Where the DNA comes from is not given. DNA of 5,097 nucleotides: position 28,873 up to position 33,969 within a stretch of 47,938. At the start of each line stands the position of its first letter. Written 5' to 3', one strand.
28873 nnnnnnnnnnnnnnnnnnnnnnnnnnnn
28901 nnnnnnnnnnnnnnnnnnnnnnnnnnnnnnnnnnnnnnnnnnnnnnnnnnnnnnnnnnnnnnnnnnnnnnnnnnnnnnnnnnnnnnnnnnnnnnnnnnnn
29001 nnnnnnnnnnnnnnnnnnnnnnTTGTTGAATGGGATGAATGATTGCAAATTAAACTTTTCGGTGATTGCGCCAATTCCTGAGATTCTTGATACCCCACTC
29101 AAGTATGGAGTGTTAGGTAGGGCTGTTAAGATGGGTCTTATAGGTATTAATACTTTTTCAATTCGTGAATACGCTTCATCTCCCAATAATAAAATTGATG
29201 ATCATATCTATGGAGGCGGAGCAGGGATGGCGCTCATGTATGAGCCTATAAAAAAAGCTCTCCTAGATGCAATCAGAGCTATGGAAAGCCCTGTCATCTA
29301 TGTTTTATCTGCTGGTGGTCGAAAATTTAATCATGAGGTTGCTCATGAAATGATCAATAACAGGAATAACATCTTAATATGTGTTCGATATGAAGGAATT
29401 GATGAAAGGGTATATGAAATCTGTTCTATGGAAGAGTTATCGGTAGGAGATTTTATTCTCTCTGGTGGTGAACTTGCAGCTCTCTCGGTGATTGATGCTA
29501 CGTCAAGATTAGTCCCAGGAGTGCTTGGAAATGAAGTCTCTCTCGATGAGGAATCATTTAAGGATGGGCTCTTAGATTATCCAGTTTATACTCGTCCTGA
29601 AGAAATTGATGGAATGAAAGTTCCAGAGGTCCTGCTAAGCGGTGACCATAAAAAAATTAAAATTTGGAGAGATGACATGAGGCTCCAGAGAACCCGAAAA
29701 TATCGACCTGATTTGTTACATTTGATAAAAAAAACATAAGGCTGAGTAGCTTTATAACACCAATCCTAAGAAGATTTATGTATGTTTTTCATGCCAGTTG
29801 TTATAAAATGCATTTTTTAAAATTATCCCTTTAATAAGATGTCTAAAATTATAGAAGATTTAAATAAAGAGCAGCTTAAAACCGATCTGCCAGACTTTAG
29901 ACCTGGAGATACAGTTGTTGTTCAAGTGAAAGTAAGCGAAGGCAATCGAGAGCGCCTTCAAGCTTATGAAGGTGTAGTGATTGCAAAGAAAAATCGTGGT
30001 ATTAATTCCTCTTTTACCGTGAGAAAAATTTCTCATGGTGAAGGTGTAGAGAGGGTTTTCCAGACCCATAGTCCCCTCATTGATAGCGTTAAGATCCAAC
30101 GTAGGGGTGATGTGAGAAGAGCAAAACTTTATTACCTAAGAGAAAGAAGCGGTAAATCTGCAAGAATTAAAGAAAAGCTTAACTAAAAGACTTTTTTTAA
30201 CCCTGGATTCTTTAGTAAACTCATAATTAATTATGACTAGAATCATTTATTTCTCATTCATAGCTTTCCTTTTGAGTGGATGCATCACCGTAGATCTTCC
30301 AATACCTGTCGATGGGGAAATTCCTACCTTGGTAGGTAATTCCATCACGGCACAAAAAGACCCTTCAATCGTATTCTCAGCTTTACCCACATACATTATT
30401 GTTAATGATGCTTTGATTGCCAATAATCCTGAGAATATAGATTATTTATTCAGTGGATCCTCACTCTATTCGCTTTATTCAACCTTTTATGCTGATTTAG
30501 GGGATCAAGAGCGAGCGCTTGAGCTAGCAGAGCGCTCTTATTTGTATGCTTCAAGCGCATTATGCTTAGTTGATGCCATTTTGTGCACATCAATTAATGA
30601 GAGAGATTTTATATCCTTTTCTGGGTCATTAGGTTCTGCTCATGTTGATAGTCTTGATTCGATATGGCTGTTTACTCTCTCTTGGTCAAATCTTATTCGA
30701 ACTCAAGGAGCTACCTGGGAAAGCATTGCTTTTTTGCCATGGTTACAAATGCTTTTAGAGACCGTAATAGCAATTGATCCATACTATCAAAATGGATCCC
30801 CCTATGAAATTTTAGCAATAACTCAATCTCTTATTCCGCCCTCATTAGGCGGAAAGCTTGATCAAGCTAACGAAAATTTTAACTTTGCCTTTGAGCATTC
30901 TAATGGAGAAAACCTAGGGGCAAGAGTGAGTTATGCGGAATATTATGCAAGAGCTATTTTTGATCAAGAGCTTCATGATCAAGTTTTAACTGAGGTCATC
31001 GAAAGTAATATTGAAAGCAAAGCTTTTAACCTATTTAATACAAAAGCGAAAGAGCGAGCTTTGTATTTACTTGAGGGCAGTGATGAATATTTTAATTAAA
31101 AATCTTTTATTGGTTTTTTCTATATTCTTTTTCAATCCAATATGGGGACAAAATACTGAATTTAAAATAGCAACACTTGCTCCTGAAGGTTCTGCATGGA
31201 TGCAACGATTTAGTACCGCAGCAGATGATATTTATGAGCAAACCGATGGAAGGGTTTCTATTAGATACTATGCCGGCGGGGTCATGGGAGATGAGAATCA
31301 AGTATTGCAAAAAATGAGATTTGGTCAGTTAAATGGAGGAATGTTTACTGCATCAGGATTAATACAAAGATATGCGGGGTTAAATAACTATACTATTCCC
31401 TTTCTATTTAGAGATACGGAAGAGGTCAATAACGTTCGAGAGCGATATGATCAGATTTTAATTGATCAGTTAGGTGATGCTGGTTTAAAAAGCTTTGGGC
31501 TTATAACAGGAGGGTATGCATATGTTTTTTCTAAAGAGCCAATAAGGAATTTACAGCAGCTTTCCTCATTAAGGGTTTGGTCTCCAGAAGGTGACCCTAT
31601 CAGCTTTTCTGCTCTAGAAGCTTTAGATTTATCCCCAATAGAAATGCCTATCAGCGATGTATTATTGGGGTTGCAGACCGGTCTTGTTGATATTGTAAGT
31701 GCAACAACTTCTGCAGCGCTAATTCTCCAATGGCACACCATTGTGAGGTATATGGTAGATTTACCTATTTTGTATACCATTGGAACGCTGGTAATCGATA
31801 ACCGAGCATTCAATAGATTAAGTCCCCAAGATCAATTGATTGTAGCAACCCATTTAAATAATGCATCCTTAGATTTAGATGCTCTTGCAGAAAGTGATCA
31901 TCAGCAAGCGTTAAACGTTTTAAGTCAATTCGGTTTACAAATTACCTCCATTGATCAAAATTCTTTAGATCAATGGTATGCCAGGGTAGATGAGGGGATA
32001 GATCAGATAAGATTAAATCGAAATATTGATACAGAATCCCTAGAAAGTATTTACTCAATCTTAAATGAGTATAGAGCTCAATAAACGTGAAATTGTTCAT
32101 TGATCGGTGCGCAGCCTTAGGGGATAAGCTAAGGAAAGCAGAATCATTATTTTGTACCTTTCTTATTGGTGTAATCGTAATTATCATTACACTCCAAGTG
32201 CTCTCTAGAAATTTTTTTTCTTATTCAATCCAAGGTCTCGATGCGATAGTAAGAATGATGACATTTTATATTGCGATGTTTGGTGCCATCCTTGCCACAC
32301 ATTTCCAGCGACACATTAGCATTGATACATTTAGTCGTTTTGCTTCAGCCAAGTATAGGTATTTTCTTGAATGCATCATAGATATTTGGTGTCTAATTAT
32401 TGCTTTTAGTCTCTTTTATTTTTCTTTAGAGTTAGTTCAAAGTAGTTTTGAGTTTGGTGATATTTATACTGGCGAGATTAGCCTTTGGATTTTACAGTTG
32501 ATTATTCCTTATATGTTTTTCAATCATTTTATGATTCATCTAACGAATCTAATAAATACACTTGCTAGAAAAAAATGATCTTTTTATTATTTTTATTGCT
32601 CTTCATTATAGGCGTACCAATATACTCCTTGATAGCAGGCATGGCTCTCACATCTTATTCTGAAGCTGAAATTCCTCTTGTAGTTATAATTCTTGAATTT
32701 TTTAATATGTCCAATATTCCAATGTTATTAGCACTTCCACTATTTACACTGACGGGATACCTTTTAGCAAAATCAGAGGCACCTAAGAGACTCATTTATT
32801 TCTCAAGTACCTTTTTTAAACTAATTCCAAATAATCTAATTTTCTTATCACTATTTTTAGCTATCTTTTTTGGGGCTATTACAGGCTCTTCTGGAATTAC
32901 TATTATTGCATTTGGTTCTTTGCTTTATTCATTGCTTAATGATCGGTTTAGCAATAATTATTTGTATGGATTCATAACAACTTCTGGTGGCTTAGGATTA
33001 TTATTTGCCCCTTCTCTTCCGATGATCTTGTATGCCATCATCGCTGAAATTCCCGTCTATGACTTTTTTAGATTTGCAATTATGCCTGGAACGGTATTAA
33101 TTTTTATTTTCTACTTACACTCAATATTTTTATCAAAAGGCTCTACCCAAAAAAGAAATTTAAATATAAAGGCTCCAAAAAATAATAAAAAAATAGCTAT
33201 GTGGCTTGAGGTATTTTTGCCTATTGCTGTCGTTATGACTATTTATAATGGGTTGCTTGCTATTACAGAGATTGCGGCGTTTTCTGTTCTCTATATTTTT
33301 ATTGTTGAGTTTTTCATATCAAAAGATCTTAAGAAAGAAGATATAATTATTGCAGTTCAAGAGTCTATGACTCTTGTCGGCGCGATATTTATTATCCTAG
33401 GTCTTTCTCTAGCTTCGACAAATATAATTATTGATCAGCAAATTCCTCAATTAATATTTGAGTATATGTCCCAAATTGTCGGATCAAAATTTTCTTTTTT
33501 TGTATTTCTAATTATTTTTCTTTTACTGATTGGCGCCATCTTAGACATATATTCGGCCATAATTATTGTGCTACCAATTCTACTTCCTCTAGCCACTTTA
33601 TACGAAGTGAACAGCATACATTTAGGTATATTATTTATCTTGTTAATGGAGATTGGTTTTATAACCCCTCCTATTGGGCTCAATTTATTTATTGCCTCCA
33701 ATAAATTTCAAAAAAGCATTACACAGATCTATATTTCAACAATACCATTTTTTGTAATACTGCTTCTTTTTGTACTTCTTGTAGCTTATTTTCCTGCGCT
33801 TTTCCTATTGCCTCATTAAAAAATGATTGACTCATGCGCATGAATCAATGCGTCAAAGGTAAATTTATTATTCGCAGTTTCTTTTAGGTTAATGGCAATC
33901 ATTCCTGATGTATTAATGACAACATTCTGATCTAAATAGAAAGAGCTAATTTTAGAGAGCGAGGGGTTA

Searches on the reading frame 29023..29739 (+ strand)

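Call 64: search_protein_families(library=pfam, proteins=[window:29023-29739:+], max_evalue=0.00001)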
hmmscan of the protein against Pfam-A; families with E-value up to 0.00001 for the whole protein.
window:29023-29739:+ (238 aa): 1 family
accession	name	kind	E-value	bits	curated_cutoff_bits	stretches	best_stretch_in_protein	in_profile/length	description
PF01746.26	tRNA_m1G_MT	-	8.1e-53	179.5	27.3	1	32-229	2-195/195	tRNA (Guanine-1)-methyltransferase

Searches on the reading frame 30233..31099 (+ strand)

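Call 64: search_protein_families(library=pfam, proteins=[window:30233-31099:+], max_evalue=0.00001)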
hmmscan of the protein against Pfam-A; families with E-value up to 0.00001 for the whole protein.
window:30233-31099:+ (288 aa): 1 family
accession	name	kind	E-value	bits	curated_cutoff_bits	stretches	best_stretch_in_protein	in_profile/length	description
PF16811.11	TAtT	-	2e-44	152.3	26.5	1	41-287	2-263/263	TRAP transporter T-component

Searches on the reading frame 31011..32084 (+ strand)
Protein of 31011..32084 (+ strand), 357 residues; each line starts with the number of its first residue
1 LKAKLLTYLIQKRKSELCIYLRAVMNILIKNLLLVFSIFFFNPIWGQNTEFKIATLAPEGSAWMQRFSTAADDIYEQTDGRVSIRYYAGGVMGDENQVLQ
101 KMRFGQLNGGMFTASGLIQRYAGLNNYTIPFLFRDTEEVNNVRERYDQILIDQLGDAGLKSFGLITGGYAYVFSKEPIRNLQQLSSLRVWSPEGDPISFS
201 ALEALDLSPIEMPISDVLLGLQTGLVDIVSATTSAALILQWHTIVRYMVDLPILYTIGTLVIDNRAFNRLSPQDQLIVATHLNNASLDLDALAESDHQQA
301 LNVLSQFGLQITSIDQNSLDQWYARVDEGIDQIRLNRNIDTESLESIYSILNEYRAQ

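Call 64: search_protein_families(library=pfam, proteins=[window:31011-32084:+], max_evalue=0.00001)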
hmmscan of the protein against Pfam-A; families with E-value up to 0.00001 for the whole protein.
window:31011-32084:+ (357 aa): 1 family
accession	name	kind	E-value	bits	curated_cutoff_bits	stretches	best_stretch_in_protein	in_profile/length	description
PF03480.18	DctP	-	1.5e-30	107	23.4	1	54-332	2-281/286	Bacterial extracellular solute-binding protein, family 7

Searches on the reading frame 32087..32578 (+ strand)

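Call 65: search_protein_families(library=pfam, proteins=[window:32087-32578:+], max_evalue=0.00001)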
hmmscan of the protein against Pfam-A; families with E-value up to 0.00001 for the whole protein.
window:32087-32578:+ (163 aa): 1 family
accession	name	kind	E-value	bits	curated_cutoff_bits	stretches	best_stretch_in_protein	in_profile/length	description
PF04290.18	DctQ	-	3e-20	72.9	28.3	1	30-159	1-130/132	Tripartite ATP-independent periplasmic transporters, DctQ component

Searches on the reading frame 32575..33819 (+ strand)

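Call 65: search_protein_families(library=pfam, proteins=[window:32575-33819:+], max_evalue=0.00001)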
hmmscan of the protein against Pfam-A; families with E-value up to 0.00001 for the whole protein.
window:32575-33819:+ (414 aa): 1 family
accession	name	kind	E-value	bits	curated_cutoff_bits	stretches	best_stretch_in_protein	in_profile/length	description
PF06808.19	DctM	-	4.9e-55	187.5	23.8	1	3-409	1-413/413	Tripartite ATP-independent periplasmic transporter, DctM component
